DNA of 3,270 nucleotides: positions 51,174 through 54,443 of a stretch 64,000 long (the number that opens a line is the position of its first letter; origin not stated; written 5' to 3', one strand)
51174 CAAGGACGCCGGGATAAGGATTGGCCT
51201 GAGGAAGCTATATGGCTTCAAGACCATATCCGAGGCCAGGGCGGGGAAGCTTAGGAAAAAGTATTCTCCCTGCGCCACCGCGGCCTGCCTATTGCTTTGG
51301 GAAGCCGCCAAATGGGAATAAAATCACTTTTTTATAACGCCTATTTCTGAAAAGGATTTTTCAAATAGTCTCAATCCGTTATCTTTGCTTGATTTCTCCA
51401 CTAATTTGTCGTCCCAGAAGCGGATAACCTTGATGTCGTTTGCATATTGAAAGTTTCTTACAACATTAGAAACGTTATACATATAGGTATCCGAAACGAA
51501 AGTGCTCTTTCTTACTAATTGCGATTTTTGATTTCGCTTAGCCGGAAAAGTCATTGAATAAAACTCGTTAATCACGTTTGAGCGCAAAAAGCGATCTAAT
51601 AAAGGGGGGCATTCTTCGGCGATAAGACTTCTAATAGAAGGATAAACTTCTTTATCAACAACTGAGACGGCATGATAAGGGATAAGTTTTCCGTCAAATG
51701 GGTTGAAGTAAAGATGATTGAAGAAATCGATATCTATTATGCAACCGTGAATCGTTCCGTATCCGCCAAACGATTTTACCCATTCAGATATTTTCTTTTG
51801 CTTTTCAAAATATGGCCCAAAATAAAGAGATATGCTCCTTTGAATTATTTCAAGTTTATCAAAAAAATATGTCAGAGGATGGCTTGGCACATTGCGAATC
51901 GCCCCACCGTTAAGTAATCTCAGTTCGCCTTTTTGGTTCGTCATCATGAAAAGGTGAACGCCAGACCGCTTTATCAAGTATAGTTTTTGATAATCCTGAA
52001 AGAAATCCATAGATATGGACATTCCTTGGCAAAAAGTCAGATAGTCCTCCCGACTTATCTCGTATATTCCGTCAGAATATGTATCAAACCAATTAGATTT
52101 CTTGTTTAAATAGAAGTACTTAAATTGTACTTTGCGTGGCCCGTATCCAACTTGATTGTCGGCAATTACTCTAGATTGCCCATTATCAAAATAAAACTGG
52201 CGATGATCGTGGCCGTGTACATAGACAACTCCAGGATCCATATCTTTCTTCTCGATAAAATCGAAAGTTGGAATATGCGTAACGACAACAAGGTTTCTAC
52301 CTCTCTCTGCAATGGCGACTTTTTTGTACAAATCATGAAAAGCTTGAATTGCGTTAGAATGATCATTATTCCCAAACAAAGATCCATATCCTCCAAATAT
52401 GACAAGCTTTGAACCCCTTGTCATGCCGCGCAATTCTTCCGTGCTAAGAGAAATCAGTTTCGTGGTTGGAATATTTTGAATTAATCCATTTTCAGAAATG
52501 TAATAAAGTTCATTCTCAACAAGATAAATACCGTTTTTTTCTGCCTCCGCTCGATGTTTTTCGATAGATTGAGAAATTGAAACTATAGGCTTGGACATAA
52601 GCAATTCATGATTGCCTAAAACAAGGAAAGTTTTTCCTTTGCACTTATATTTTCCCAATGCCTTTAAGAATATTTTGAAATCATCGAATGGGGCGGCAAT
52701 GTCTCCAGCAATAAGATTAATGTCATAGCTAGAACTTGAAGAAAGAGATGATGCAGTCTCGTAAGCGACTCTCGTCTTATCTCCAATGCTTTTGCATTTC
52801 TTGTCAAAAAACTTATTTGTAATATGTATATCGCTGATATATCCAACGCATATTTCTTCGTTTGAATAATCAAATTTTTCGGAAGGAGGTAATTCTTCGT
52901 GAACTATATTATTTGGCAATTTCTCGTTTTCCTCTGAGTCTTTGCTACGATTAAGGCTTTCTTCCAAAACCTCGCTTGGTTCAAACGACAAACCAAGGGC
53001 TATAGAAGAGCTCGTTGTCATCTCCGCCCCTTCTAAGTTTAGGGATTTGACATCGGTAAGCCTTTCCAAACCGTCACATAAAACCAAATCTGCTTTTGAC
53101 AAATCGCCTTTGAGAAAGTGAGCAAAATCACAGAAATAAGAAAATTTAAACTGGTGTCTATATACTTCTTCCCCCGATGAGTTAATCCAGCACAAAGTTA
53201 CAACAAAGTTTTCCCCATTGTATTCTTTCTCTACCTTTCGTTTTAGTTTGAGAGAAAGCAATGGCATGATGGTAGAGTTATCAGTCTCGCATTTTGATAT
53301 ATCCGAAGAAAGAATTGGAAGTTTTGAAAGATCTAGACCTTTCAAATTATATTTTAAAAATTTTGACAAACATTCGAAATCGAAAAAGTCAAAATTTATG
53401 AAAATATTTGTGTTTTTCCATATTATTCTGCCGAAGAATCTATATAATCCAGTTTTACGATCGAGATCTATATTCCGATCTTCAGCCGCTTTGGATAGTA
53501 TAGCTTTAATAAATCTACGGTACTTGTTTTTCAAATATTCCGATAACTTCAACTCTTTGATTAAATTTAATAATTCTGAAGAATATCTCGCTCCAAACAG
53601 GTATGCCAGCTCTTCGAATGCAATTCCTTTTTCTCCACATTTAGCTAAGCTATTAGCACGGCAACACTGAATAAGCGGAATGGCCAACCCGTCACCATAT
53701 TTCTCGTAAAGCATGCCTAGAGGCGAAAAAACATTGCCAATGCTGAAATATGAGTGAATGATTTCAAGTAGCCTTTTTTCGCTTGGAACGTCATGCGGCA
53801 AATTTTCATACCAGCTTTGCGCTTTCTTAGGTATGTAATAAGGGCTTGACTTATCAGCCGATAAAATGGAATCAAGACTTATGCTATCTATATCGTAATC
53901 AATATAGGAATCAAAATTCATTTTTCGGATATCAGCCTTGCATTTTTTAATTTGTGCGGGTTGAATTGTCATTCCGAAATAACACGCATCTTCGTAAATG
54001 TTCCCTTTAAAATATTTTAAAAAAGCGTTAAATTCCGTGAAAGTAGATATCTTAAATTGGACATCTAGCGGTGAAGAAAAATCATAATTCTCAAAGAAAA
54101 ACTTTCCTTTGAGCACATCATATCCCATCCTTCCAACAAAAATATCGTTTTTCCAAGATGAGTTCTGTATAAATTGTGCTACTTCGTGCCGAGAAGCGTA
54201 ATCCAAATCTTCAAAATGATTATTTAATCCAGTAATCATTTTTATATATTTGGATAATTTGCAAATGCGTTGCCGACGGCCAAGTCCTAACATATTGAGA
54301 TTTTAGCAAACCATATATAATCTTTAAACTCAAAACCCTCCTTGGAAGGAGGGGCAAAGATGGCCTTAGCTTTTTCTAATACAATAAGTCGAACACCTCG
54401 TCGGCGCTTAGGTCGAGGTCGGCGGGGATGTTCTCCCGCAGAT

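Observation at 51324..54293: Orphan 989-aa AT-rich protein with a complete calcineurin-like metallophosphoesterase (Mre11/SbcD-type motif set) flanked by unassigned domains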

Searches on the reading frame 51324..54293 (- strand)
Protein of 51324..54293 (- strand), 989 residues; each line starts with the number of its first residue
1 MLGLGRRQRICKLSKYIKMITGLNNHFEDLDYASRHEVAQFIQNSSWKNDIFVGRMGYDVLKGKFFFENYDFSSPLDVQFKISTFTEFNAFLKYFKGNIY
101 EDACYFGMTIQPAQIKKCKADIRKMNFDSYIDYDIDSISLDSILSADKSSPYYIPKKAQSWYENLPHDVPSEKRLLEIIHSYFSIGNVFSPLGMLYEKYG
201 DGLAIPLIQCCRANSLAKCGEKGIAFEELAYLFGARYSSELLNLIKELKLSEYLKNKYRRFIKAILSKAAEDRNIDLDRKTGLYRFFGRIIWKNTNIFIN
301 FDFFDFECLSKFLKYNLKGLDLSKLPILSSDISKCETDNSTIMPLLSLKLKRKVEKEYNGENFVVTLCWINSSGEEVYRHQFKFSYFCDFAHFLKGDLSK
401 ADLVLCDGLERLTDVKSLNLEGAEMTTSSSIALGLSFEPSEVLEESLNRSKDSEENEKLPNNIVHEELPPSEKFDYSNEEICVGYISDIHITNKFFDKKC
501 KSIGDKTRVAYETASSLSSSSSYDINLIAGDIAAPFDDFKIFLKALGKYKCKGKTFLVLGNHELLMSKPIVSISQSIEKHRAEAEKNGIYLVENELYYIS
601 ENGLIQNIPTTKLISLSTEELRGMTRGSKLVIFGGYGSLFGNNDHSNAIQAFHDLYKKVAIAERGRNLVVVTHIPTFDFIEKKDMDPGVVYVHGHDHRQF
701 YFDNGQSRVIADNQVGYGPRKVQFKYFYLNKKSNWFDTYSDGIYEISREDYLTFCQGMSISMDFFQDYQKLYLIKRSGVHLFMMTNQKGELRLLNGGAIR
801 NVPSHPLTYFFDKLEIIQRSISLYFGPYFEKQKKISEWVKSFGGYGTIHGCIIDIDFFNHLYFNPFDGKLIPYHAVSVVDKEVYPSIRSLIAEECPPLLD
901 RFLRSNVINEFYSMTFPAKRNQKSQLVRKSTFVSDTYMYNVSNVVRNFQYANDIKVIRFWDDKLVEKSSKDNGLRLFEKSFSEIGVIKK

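Call 6: search_protein_families(library=pfam, proteins=[window:51324-54293:-], max_evalue=1)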
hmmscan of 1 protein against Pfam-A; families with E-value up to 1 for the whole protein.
window:51324-54293:- (989 aa): 5 families
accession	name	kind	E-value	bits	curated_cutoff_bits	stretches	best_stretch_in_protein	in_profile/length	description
PF00149.33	Metallophos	-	1.2e-08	36.1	21.5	1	485-698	5-190/191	Calcineurin-like phosphoesterase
PF12850.12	Metallophos_2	-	1.8e-06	28.5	27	1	640-710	55-130/154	Calcineurin-like phosphoesterase superfamily domain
PF22193.1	MvcA_ins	-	0.016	16.2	27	1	583-611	16-44/99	MvcA insertion domain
PF14217.11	DUF4327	-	0.034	14.8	27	1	4-50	19-67/67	Domain of unknown function (DUF4327)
PF13415.12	Kelch_3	-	0.61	10.8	22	0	627-649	1-20/48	Galactose oxidase, central domain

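Call 7: search_protein_families(library=padloc, proteins=[window:51324-54293:-], max_evalue=1)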
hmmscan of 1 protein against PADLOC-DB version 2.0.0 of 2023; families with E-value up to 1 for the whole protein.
window:51324-54293:- (989 aa): 0 families

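Call 8: search_protein_families(library=ncbifam, proteins=[window:51324-54293:-], max_evalue=1)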
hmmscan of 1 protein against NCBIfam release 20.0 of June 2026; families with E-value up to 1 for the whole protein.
window:51324-54293:- (989 aa): 0 families

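Call 10: find_homologous_proteins(query=window:51324-54293:-, max_evalue=0.001)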
Query window:51324-54293:- (989 aa): 8 proteins with E <= 0.001 among 8000 candidates.
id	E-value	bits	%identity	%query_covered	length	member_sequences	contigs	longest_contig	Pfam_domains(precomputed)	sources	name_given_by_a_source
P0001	0.0e+0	2241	99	100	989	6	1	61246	PF12850.13,PF00149.34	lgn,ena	-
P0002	7.2e-286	970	45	99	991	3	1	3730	PF00149.34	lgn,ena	-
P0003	3.5e-282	957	44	99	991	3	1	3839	PF00149.34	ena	-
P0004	2.3e-119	418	30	93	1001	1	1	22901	PF00149.34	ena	-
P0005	1.3e-95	340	31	66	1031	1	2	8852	-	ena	-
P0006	9.3e-51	191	30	52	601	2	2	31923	PF00149.34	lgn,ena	-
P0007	8.8e-46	175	28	72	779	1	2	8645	PF00149.34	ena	-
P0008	6.4e-32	129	27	49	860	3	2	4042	PF00149.34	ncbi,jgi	jgi:predicted MPP superfamily phosphohydrolase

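Call 11: search_solved_structures(query=window:51324-54293:-, max_evalue=10, show_alignments=2)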
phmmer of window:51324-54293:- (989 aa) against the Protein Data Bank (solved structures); distinct sequences matched with E-value up to 10: 1.
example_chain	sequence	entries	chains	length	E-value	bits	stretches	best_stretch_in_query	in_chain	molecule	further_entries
3un1_A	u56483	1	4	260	2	9.8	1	509-591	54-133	Probable oxidoreductase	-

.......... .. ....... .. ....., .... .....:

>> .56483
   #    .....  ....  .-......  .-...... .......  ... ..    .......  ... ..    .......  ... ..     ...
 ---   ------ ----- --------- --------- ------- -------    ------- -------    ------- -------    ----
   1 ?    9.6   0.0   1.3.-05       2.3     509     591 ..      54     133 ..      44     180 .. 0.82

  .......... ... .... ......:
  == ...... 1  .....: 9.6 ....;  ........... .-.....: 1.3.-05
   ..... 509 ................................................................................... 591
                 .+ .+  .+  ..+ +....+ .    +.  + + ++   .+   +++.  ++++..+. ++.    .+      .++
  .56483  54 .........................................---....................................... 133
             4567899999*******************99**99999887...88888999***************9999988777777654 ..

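Call 15: find_encoding_contigs(protein=P0004, flank=10000, max_places=3)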
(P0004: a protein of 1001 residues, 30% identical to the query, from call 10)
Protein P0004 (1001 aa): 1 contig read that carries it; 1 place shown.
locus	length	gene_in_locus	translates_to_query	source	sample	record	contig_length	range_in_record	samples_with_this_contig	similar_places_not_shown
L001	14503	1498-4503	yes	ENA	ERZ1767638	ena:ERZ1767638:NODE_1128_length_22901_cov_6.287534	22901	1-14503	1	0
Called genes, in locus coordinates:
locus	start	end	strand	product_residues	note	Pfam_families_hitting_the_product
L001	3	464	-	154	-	?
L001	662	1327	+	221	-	PF08378:NERD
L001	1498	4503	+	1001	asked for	PF00149:Metallophos (weak)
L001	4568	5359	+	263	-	PF09549:RE_Bpu10I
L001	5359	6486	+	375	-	PF00145:DNA_methylase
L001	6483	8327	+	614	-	PF04851:ResIII (faint), PF09848:SLFN-g3_helicase, PF13401:AAA_22 (faint)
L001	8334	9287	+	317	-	-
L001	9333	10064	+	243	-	-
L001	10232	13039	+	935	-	PF14311:DUF4379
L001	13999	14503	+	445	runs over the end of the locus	-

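Call 16: find_encoding_contigs(protein=P0006, flank=10000, max_places=3)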
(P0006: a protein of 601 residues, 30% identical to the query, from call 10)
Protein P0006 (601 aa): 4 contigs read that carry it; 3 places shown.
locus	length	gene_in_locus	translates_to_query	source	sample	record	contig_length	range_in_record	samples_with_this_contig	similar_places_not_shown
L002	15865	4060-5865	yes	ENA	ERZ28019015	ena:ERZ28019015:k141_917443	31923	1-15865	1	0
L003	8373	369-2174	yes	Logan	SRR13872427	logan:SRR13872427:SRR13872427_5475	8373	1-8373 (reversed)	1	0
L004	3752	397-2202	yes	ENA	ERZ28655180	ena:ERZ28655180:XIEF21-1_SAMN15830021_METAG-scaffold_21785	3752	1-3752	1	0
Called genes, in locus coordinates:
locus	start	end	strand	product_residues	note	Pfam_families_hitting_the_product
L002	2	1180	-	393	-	?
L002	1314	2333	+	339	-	PF01078:Mg_chelatase (faint), PF05496:RuvB_N, PF13191:AAA_16 (faint), PF00004:AAA, PF07728:AAA_5, PF17864:AAA_lid_4, PF05491:WHD_RuvB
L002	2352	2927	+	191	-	-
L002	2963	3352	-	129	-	-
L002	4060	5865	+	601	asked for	PF00149:Metallophos (weak)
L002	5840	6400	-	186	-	-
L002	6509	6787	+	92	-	-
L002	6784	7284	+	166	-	-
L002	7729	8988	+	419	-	PF13567:DUF4131 (weak), PF03772:Competence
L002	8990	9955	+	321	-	-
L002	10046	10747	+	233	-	PF20772:TACO1_YebC_N, PF01709:Transcrip_reg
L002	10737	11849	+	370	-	PF01545:Cation_efflux, PF16916:ZT_dimer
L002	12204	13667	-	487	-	PF08903:DUF1846, PF20921:DUF1846_C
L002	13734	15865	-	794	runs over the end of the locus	PF20030:bpMoxR (faint), PF13191:AAA_16 (faint), PF00005:ABC_tran (faint), PF17871:AAA_lid_9 (weak), PF00004:AAA, PF07724:AAA_2, PF07728:AAA_5, PF10431:ClpB_D2-small, +3 more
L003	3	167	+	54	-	?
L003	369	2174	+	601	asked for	PF00149:Metallophos (weak)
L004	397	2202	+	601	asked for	PF00149:Metallophos (weak)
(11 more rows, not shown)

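Call 17: find_encoding_contigs(protein=P0005, flank=10000, max_places=3)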
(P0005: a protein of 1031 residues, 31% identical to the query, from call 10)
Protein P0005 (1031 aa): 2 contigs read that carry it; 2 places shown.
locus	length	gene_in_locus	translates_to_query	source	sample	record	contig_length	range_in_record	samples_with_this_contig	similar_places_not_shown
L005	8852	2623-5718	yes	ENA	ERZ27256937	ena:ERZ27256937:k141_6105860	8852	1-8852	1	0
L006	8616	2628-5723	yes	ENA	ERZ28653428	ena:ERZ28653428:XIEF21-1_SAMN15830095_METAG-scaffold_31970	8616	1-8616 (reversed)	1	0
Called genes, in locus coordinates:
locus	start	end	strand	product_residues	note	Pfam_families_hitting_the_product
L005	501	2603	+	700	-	PF01155:HypA (faint), PF14311:DUF4379, PF05265:DUF723 (faint), PF21817:CapR (faint), PF24452:DUF7568 (faint), PF14311:DUF4379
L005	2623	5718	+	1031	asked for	-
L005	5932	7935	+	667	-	-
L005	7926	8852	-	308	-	?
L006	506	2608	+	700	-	PF01155:HypA (faint), PF14311:DUF4379, PF05265:DUF723 (faint), PF21817:CapR (faint), PF24452:DUF7568 (faint), PF14311:DUF4379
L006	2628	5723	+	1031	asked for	-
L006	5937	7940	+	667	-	-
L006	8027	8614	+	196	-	?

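Call 18: find_encoding_contigs(protein=P0007, flank=10000, max_places=3)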
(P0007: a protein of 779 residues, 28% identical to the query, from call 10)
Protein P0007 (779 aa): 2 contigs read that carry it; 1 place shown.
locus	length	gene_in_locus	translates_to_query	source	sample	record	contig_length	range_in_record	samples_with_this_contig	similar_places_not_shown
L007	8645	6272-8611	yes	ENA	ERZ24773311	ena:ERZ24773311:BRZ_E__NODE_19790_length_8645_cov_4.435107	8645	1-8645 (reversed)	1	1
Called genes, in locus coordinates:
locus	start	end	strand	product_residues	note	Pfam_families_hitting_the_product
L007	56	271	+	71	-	PF13443:HTH_26 (weak), PF12844:HTH_19, PF01381:HTH_3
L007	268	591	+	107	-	PF13657:Couple_hipA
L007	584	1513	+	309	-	PF07804:HipA_C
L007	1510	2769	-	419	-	PF13173:AAA_14, PF13635:DUF4143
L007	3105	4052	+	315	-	PF02661:Fic, PF21247:Fic-like_C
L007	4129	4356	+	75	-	-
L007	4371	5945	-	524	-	PF03235:GmrSD_N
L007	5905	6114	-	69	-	PF03235:GmrSD_N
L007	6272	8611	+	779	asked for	PF00149:Metallophos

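Call 19: find_encoding_contigs(protein=P0008, flank=10000, max_places=3)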
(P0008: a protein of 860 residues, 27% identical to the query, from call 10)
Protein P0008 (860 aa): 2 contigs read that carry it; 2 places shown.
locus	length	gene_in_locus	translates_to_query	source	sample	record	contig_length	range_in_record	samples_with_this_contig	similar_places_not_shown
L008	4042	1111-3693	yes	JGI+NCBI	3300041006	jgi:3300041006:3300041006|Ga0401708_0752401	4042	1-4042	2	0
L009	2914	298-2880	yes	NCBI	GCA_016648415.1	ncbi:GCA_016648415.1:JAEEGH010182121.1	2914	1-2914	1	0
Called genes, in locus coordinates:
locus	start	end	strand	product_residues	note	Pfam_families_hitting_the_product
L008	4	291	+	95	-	-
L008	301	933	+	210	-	-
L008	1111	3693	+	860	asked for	PF00149:Metallophos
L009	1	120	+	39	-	?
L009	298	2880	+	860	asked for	PF00149:Metallophos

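Call 22: find_related_loci(query=A1, collection=viral_contigs, flank=10000)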
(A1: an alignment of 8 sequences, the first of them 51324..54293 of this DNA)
Query A1 (989 aa) in viral_contigs; peptide patterns used: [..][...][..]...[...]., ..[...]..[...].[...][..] (x = any residue, [..] = any of these).
98 stretches matched a pattern; 9 encode a relative of the query (tblastn E <= 1e-3); 9 distinct loci.
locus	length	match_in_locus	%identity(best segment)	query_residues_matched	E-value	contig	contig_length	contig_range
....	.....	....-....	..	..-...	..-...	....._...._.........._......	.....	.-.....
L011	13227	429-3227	30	57-972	2e-107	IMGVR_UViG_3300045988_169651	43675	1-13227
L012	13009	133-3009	28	53-968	5e-96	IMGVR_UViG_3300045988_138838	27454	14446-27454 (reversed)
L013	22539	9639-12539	30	57-978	2e-95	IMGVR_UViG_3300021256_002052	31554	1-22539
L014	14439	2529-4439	28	378-965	7e-62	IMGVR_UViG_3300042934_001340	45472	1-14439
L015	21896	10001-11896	28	383-965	6e-62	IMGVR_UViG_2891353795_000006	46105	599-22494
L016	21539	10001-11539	26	479-970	4e-43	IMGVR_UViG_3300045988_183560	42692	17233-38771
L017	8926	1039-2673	27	485-973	2e-36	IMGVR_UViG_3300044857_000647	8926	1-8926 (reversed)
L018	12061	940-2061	26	638-988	2e-27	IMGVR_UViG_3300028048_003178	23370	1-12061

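Call 23: find_related_loci(query=A1, collection=genome_contigs, flank=10000)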
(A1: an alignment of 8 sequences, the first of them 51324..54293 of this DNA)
Query A1 (989 aa) in genome_contigs; peptide patterns used: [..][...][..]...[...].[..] (x = any residue, [..] = any of these).
251 stretches matched a pattern; 201 encode a relative of the query (tblastn E <= 1e-3); the best 80 are kept; 80 distinct loci.
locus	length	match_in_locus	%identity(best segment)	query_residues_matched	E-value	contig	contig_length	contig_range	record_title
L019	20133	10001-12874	31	27-973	3e-151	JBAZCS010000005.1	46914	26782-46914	MAG: Bacilli bacterium isolate SO_2017_LW2_79 scaffold_1726_c1_LW138R_2017, whole genome shotgun sequence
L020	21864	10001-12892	32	27-973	6e-146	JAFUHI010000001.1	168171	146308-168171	MAG: Bacilli bacterium isolate RGIG4495 Roe_deer_Omasum.Co__c54903, whole genome shotgun sequence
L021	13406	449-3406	32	13-979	5e-144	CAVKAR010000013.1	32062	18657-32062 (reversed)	Lachnospiraceae bacterium isolate H07658-L1_cleanbin_000005 genome assembly, contig: Spades_H07658-L1_contig_308, whole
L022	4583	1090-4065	30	2-973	2e-146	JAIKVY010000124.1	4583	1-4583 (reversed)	MAG: Clostridia bacterium isolate RUI414 k141_8522804_flag=0_multi=31.6056_len=4583, whole genome shotgun sequence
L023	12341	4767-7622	32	30-973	6e-142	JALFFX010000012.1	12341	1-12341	MAG: Erysipelotrichaceae bacterium isolate SUG644 k141_284638, whole genome shotgun sequence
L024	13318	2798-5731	33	13-973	8e-142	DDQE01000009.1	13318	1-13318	MAG TPA_asm: Bacillales bacterium UBA2450 UBA2450_contig_2113, whole genome shotgun sequence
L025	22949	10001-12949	32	13-973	1e-141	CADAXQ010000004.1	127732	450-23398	MAG: uncultured Erysipelotrichaceae bacterium isolate RUG13722 genome assembly, contig: RUG13722_asm_4, whole genome sho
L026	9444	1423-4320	32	27-973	4e-142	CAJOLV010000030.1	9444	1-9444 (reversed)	uncultured Bacilli bacterium isolate Reindeer_2_mag_128 genome assembly, contig: scaffold_10530, whole genome shotgun se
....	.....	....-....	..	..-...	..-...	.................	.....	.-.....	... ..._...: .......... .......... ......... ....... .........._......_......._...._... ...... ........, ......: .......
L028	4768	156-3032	32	26-973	4e-139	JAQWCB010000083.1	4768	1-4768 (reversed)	MAG: Bacilli bacterium isolate STF2_233 NODE_67567_length_4768_cov_10.248222_Sandtown_F2, whole genome shotgun sequence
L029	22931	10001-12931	30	28-976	1e-121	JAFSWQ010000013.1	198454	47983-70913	MAG: Clostridia bacterium isolate RGIG3541 Goat_Rumen.Co__c2330610, whole genome shotgun sequence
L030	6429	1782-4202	34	13-976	2e-118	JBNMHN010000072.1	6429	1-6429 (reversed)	MAG: Clostridia bacterium isolate CM_BacCAK280.121 k141_1035822_length_6429_cov_12.0000, whole genome shotgun sequence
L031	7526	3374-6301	29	17-966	4e-118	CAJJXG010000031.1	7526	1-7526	MAG TPA_asm: uncultured Bacillales bacterium isolate ERR321628-bin.40 genome assembly, contig: NODE_5135_length_7526_cov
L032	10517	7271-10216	31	21-989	4e-126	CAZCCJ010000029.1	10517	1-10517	MAG TPA_asm: uncultured Staphylococcaceae bacterium isolate binchicken_co354_213 genome assembly, contig: NODE_7447_leng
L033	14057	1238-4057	29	55-964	1e-115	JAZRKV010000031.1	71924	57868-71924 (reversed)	MAG: Acutalibacteraceae bacterium isolate T1900045445_YK20190136.MAGScoT_cleanbin_000025 SGB_7145_k141_1991635, whole ge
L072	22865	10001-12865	28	53-964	3e-95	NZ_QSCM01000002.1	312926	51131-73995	Blautia sp. OF03-15BH OF03-15BH.Scaf2, whole genome shotgun sequence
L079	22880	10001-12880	28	55-970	5e-93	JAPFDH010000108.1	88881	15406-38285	MAG: Lachnospiraceae bacterium isolate bin_3_DannyCat k141_2183, whole genome shotgun sequence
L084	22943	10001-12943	28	35-964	1e-96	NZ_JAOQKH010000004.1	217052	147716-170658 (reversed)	Porcipelethomonas ammoniilytica strain Sanger_90 .14207_7_57.4, whole genome shotgun sequence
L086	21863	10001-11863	31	349-962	7e-91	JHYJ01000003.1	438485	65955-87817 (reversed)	Lachnospiraceae bacterium AB2028 T322DRAFT_scaffold00002.2_C, whole genome shotgun sequence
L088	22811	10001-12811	32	53-949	1e-88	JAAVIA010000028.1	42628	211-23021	MAG: Lachnospiraceae bacterium isolate Mgla_MAG_2-bin_10 c_000000020885, whole genome shotgun sequence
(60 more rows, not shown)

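Call 25: search_protein_representatives(alignment_id=A1)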
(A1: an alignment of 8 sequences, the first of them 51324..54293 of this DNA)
Query: 8 sequences, 980 profile positions. Proteins with E-value up to 0.001 (for the whole library): 1881; up to 1e-10: 1347; up to 1e-30: 1010. The best 150 are listed.
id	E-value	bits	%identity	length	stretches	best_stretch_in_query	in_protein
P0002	0.0e+00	1432.3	-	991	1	2-978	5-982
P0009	0.0e+00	1169.2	-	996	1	4-976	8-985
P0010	1.3e-282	956.9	-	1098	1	4-975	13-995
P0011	1.0e-281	953.9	-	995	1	7-975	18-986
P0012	6.9e-277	938.0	-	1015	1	6-976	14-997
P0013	6.8e-275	931.4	-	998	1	6-972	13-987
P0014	7.2e-273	924.7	-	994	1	1-974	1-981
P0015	2.6e-270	916.2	-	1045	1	5-974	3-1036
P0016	2.3e-269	913.1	-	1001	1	5-975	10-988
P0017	2.3e-263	893.2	-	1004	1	10-971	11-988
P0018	1.4e-262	890.6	-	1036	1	7-975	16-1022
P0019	4.4e-260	882.3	-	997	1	7-976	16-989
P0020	8.1e-259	878.2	-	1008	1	5-976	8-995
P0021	3.3e-256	869.5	-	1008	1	6-976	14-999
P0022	8.0e-256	868.2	-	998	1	8-976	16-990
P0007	3.1e-254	863.0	-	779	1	3-738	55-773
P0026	9.7e-253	858.0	-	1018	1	7-976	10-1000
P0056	1.1e-236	804.9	-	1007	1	1-967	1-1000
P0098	3.6e-221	753.5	-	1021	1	3-964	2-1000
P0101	7.6e-219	745.8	-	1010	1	4-961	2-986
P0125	4.6e-204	696.9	-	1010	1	5-961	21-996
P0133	3.6e-198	677.4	-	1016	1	6-973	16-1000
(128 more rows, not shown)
